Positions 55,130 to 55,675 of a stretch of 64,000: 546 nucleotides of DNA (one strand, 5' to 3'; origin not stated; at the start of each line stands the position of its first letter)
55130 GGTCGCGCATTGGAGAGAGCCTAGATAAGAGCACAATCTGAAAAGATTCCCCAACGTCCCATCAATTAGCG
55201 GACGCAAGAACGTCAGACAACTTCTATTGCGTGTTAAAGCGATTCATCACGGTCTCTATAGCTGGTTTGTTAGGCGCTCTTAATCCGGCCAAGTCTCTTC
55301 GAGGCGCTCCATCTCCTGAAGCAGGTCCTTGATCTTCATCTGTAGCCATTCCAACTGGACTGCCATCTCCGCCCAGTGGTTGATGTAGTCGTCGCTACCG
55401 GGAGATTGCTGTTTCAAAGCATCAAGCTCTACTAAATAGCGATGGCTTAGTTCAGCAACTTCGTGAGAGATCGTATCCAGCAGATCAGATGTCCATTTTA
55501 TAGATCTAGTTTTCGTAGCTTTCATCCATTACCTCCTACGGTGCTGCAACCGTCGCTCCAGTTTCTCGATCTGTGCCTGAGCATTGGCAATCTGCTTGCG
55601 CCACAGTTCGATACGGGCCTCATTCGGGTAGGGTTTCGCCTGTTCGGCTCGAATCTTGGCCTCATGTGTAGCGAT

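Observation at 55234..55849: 590-bp two-gene mini-insert in the 3' end of pth, flanked by 26-bp direct repeats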

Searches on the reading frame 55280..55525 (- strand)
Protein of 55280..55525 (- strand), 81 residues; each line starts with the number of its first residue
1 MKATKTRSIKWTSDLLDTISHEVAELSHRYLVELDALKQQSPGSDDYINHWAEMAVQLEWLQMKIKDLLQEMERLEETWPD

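Call 5: search_protein_families(library=pfam, proteins=[window:55280-55525:-], max_evalue=1)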
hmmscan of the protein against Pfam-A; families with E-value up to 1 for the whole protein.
window:55280-55525:- (81 aa): 2 families
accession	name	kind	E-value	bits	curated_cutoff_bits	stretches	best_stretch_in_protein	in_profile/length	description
PF19962.4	EAD9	-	0.034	14.3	25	1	55-77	35-57/62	Effector-associated domain 9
PF01390.26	SEA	-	0.12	13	26.4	1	8-49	11-52/106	SEA domain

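Call 8: find_homologous_proteins(query=window:55280-55525:-, max_evalue=0.01)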
Query window:55280-55525:- (81 aa): 9 proteins with E <= 0.01 among 9 candidates.
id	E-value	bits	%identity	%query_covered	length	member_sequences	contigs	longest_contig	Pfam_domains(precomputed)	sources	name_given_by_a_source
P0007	4.2e-46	172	100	100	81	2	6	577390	-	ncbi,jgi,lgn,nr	ncbi:hypothetical protein LM602_01560 [Candidatus Acetothermia bacterium]|jgi:hypothetical protein|n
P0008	8.2e-40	152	88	100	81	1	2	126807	-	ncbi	-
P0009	5.0e-32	127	70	100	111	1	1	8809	-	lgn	-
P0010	5.9e-29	117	68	100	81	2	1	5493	-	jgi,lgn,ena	-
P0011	5.9e-28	114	68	100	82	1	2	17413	-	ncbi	-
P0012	1.1e-25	107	64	100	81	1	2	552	-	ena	-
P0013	9.7e-23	98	58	100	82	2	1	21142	-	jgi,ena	-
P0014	3.1e-22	96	71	80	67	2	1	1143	-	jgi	jgi:hypothetical protein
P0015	8.6e-14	69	54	86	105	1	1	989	-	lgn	-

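Call 9: find_encoding_contigs(protein=P0008, flank=5000, max_places=3)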
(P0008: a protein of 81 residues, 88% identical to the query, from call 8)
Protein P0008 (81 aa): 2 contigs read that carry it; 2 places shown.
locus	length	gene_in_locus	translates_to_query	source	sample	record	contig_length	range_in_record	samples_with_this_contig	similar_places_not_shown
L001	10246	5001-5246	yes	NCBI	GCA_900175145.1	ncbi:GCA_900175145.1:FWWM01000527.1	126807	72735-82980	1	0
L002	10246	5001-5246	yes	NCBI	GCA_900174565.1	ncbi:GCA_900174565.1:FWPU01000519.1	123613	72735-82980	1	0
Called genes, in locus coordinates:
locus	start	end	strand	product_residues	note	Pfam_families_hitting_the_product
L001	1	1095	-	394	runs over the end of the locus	PF00108:Thiolase_N, PF00109:ketoacyl-synt (faint), PF02803:Thiolase_C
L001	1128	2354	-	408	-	PF00682:HMGL-like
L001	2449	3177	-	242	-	PF01177:Asp_Glu_race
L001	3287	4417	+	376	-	PF01168:Ala_racemase_N, PF00842:Ala_racemase_C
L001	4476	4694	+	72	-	PF21748:UPF0150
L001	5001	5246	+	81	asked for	-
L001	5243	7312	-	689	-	PF04879:Molybdop_Fe4S4, PF00384:Molybdopterin, PF01568:Molydop_binding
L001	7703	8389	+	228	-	-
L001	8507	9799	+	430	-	PF01979:Amidohydro_1, PF07969:Amidohydro_3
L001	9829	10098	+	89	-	PF00312:Ribosomal_S15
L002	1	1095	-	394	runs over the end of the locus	PF00108:Thiolase_N, PF00109:ketoacyl-synt (faint), PF02803:Thiolase_C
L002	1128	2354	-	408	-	PF00682:HMGL-like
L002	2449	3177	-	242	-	PF01177:Asp_Glu_race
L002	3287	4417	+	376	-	PF01168:Ala_racemase_N, PF00842:Ala_racemase_C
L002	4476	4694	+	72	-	PF21748:UPF0150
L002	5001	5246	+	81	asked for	-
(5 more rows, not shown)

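Call 10: find_encoding_contigs(protein=P0011, flank=5000, max_places=3)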
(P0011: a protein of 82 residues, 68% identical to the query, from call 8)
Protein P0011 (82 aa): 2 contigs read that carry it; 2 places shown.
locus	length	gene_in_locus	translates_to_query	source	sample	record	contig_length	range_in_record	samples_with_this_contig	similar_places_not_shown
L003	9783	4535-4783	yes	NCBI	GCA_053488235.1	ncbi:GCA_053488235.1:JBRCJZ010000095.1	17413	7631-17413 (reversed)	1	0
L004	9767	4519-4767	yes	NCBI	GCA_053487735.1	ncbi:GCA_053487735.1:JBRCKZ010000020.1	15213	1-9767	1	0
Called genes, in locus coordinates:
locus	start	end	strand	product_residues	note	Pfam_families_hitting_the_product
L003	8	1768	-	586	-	PF01268:FTHFS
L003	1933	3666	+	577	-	PF12846:AAA_10 (faint), PF00004:AAA (faint), PF01935:DUF87, PF05872:HerA_C (weak)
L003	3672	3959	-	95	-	-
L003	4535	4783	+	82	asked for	-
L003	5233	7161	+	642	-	PF00005:ABC_tran, PF00931:NB-ARC (faint), PF02463:SMC_N (faint), PF13175:AAA_15 (faint), PF13191:AAA_16 (faint), PF13555:AAA_29 (faint), PF12848:ABC_tran_Xtn, PF00005:ABC_tran, +11 more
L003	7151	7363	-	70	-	PF09360:zf-CDGSH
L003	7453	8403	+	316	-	PF00753:Lactamase_B, PF23023:Anti-Pycsar_Apyc1 (weak)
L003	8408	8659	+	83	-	PF05768:Glrx-like, PF00462:Glutaredoxin (weak)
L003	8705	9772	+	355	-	-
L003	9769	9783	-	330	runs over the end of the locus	PF04014:MazE_antitoxin, PF01895:PhoU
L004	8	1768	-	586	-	PF01268:FTHFS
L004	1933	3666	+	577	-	PF12846:AAA_10 (faint), PF00004:AAA (faint), PF01935:DUF87, PF05872:HerA_C (weak)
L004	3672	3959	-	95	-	-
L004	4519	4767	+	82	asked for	-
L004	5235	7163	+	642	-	PF00005:ABC_tran, PF00931:NB-ARC (faint), PF02463:SMC_N (faint), PF13175:AAA_15 (faint), PF13191:AAA_16 (faint), PF13555:AAA_29 (faint), PF12848:ABC_tran_Xtn, PF00005:ABC_tran, +11 more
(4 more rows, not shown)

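Call 11: find_encoding_contigs(protein=P0013, flank=5000, max_places=3)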
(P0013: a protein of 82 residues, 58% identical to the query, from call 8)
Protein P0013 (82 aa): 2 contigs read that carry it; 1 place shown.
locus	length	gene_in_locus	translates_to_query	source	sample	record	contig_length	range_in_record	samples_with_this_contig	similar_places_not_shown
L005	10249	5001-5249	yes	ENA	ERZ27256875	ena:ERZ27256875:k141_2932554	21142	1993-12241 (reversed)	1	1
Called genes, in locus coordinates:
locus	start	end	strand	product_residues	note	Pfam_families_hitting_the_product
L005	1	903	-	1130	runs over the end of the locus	PF02384:N6_Mtase, PF18135:Type_ISP_C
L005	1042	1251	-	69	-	PF23477:zf_Tbcl_2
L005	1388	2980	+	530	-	PF01676:Metalloenzyme, PF06415:iPGM_N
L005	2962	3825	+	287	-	PF00348:polyprenyl_synt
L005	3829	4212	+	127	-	PF03780:Asp23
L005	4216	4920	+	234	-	PF01209:Ubie_methyltran, PF02353:CMAS, PF13489:Methyltransf_23, PF01170:UPF0020 (faint), PF13847:Methyltransf_31, PF08241:Methyltransf_11, PF08242:Methyltransf_12, PF13649:Methyltransf_25, +1 more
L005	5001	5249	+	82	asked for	-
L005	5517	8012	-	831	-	PF01588:tRNA_bind, PF03483:B3_4, PF03484:B5, PF17759:tRNA_synthFbeta, PF03147:FDX-ACB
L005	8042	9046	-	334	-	PF02912:Phe_tRNA-synt_N, PF01409:tRNA-synt_2d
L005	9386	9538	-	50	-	PF00216:Bac_DNA_binding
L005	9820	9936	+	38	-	-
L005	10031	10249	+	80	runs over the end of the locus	-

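Call 18: find_encoding_contigs(protein=P0009, flank=5000, max_places=3)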
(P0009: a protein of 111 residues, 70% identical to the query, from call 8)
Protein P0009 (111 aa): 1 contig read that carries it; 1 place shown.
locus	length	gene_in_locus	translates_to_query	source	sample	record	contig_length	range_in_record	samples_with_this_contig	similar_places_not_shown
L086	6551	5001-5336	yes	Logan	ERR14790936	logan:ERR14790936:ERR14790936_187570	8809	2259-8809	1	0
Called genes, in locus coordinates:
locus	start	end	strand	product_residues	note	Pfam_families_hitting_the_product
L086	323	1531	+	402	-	PF10805:DUF2730 (faint), PF07889:DUF1664 (faint), PF10046:BLOC1_2 (faint), PF19111:DUF5798 (faint), PF23649:FKBP15 (faint)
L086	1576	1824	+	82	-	-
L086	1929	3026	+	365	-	PF01321:Creatinase_N, PF00557:Peptidase_M24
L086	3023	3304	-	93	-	PF12728:HTH_17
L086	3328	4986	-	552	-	PF17391:Urocanase_N, PF01175:Urocanase, PF17392:Urocanase_C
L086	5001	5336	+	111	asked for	-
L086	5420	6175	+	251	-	PF18911:PKD_4 (weak), PF22352:K319L-like_PKD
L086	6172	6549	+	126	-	?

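Call 19: find_encoding_contigs(protein=P0010, flank=5000, max_places=3)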
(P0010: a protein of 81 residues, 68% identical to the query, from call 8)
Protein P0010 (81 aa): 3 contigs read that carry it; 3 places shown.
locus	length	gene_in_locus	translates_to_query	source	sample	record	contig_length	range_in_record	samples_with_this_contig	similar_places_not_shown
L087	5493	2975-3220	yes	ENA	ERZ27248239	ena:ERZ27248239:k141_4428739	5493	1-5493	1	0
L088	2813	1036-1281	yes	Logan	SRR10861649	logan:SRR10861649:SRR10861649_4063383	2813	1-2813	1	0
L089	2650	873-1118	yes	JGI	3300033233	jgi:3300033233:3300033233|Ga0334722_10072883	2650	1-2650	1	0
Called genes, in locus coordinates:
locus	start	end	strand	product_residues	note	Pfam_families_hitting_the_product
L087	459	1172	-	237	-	PF00696:AA_kinase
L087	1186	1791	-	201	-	PF25025:EF-Ts_N (weak), PF00889:EF_TS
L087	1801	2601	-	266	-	PF00318:Ribosomal_S2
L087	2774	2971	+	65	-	-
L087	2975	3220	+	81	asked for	-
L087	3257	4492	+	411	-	PF00067:p450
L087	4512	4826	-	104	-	PF12441:CopG_antitoxin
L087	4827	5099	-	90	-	PF04365:BrnT_toxin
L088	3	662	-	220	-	?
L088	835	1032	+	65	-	-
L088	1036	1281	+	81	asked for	-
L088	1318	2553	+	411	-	PF00067:p450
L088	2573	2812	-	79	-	?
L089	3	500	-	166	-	?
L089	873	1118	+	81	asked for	-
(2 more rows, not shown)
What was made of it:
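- Other toxin-antitoxin genes lie nearby: UPF0150/HicB-like in L001 and BrnT/CopG-like in L087 (calls 9, 19).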

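Call 31: search_protein_families(library=phrogs, proteins=[window:55280-55525:-, L003:3672-3959:-], max_evalue=1)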
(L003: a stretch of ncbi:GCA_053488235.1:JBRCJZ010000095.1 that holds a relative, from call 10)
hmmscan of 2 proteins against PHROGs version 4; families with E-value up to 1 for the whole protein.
window:55280-55525:- (81 aa): 2 families
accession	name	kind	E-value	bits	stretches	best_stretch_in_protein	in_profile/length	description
phrog_1625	-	moron, auxiliary metabolic gene and host takeover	0.057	14.5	1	13-77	47-98/110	involved in bacteriocin production or immunity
phrog_37324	-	unknown function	0.23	12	1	20-60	55-99/190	-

L003:3672-3959:- (95 aa): 0 families

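Call 32: search_protein_families(library=padloc, proteins=[window:55280-55525:-, L003:3672-3959:-], max_evalue=1)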
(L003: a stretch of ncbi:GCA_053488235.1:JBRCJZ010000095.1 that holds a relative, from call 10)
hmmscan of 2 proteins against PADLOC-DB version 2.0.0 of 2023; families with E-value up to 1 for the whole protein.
window:55280-55525:- (81 aa): 0 families

L003:3672-3959:- (95 aa): 1 family
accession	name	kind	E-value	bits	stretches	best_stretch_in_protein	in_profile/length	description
PDLC02549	PglZ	-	0.0029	13.7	1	6-78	149-224/726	PglZ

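Call 35: search_solved_structures(query=A3, max_evalue=1)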
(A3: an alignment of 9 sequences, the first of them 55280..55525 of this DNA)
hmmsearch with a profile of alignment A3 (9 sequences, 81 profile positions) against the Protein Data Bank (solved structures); distinct sequences matched with E-value up to 1: 2.
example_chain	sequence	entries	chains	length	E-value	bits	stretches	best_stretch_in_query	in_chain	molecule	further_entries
4wpe_A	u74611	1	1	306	0.079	16.6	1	27-62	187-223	Cytokinesis protein 2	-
2hxx_A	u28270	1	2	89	0.88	13.2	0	4-44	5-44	Barstar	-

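Call 38: find_encoding_contigs(protein=P0007, flank=3000, max_places=8)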
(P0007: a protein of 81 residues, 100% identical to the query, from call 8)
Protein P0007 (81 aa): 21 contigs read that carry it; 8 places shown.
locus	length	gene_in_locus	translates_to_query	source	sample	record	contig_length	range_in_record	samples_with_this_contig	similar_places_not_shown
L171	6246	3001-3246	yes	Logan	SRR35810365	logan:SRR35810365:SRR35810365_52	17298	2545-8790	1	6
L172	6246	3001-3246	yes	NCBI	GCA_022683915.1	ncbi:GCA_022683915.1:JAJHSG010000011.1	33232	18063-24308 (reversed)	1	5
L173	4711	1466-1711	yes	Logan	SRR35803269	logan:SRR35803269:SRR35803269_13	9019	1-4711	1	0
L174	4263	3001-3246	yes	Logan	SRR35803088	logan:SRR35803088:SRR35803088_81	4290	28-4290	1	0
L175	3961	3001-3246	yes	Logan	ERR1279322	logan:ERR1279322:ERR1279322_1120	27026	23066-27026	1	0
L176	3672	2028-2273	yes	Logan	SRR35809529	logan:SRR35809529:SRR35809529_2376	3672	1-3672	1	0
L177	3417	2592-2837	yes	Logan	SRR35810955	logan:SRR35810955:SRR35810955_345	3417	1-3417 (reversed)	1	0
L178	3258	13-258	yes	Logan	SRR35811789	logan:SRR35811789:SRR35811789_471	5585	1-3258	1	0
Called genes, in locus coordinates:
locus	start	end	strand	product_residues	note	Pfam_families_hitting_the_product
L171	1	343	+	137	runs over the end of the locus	PF11969:DcpS_C, PF01230:HIT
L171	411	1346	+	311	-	PF13793:Pribosyltran_N, PF00156:Pribosyltran, PF14572:Pribosyl_synth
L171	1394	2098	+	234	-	PF01386:Ribosomal_L25p, PF14693:Ribosomal_TL5_C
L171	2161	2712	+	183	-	PF01195:Pept_tRNA_hydro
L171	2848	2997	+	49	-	-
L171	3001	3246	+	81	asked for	-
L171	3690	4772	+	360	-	PF01695:IstB_IS21 (weak), PF00308:Bac_DnaA, PF00004:AAA (faint), PF08299:Bac_DnaA_C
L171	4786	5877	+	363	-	PF02463:SMC_N, PF13476:AAA_23, PF13304:AAA_21 (faint)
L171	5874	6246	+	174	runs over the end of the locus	PF05258:DciA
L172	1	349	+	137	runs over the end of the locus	PF11969:DcpS_C, PF01230:HIT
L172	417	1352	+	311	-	PF13793:Pribosyltran_N, PF00156:Pribosyltran, PF14572:Pribosyl_synth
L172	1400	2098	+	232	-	PF01386:Ribosomal_L25p, PF14693:Ribosomal_TL5_C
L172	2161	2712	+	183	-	PF01195:Pept_tRNA_hydro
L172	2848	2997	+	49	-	-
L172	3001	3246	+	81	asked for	-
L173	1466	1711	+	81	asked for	-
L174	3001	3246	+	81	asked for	-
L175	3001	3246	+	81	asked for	-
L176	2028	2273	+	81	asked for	-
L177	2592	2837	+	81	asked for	-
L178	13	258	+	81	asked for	-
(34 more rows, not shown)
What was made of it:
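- Tried and rejected: All conspecific contigs carry the insert (call 38).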

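Call 40: predict_structure(alignment_id=A3)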
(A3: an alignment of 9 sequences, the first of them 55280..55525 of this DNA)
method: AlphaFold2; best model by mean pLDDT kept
length: 81 residues; sequences in the alignment: 9
mean_pLDDT: 86.2   pTM: 0.69
mean pLDDT of the five models: 86.2, 85.9, 84.9, 83.8, 81.1
residues with pLDDT >= 90: 54; 70-90: 12; 50-70: 12; < 50: 3
segments of 3 or more residues with pLDDT < 50: 1-3
pLDDT, mean of each block of 10 residues (from residue 1): 50 82 97 96 95 97 95 80 57
secondary structure, 60 per line:
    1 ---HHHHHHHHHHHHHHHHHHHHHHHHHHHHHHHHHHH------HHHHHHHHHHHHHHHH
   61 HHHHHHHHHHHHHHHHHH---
elements in order: H4-38 H45-78

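Call 43: search_protein_representatives(alignment_id=A3)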
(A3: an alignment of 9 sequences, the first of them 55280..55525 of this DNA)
Query: 9 sequences, 81 profile positions. Proteins with E-value up to 0.001 (for the whole library): 15; up to 1e-10: 8; up to 1e-30: 2. The best 15 are listed.
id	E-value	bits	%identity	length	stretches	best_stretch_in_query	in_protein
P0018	2.9e-35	136.6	-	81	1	1-81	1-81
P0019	2.8e-32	127.0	-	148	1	1-81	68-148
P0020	3.3e-26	107.5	-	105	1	7-81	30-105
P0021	1.0e-25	105.9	-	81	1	1-81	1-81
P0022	1.5e-25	105.5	-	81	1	1-81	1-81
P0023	2.0e-21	92.2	-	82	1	3-80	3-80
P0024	4.9e-20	87.8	-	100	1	12-78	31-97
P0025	2.9e-17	78.9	-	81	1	7-81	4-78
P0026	9.1e-06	42.0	-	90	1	10-76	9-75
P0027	1.3e-05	41.6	-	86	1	12-77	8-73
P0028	5.3e-05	39.6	-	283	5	43-68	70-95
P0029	6.3e-05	39.3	-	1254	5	24-73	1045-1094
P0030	3.9e-04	36.8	-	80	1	15-76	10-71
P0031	6.0e-04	36.2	-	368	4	20-51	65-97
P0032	8.7e-04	35.7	-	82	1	17-80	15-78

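Call 45: fold_search(model_id=the predicted structure, library=pdb)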
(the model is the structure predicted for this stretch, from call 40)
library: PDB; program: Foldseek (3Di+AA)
matches with E <= 10: 319; with E <= 0.001: 0
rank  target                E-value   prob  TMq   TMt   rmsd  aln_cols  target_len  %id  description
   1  6jqa_A                1.7e-01  1.00  0.77  0.74   2.4        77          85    8  Crystal structure of phyllogen, a phyllody inducing effector protein of phytoplasma. (released 2019-05-15)
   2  8ibh                  3.3e-01  1.00  0.79  0.85   1.4        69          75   13  Cep57 C-terminal domain (released 2024-02-14)
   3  1u2m_C                3.5e-01  0.98  0.74  0.45   2.8        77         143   17  Crystal Structure of Skp (released 2004-08-24)
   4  4l0r_B                4.3e-01  0.99  0.80  0.88   1.6        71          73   14  Crystal structure of FGF2-interacting protein from Homo sapiens. Northeast Structural Genomics Consortium Target HR902 (released 2013-09-04)
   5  6jqa_B                4.9e-01  1.00  0.74  0.69   1.0        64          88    8  Crystal structure of phyllogen, a phyllody inducing effector protein of phytoplasma. (released 2019-05-15)
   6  4l0r_A                6.3e-01  0.99  0.79  0.86   1.5        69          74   13  Crystal structure of FGF2-interacting protein from Homo sapiens. Northeast Structural Genomics Consortium Target HR902 (released 2013-09-04)
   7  6wa9_N                6.3e-01  0.96  0.71  0.68   2.2        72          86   14  Structure of the Chlamydia pneumoniae CdsV and CdsO protein complex (released 2020-09-30)
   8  8ceo_c                7.6e-01  0.38  0.42  0.32   6.0        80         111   11  Yeast RNA polymerase II transcription pre-initiation complex with core Mediator and the +1 nucleosome (released 2023-03-08)
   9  8h1j_A                9.3e-01  0.95  0.60  0.14   1.3        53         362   17  Cryo-EM structure of the TnpB-omegaRNA-target DNA ternary complex (released 2023-04-12)
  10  1sg2_C                9.3e-01  0.92  0.75  0.45   2.7        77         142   17  Crystal structure of the periplasmic chaperone Skp (released 2004-09-14)
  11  6wa9_O                9.9e-01  0.92  0.70  0.76   2.1        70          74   13  Structure of the Chlamydia pneumoniae CdsV and CdsO protein complex (released 2020-09-30)
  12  5m48                  1.1e+00  0.89  0.68  0.51   2.9        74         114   16  Coiled coil domain of Rtt103p (released 2017-10-11)
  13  1sg2_A                1.1e+00  0.87  0.72  0.44   3.3        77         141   17  Crystal structure of the periplasmic chaperone Skp (released 2004-09-14)
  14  1xaw                  1.1e+00  0.28  0.41  0.35   5.2        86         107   16  crystal structure of the cytoplasmic distal C-terminal domain of occludin (released 2005-09-06)
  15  3k29                  1.1e+00  0.51  0.51  0.31   4.9        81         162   17  Structure of a putative YscO homolog CT670 from Chlamydia trachomatis (released 2009-10-13)
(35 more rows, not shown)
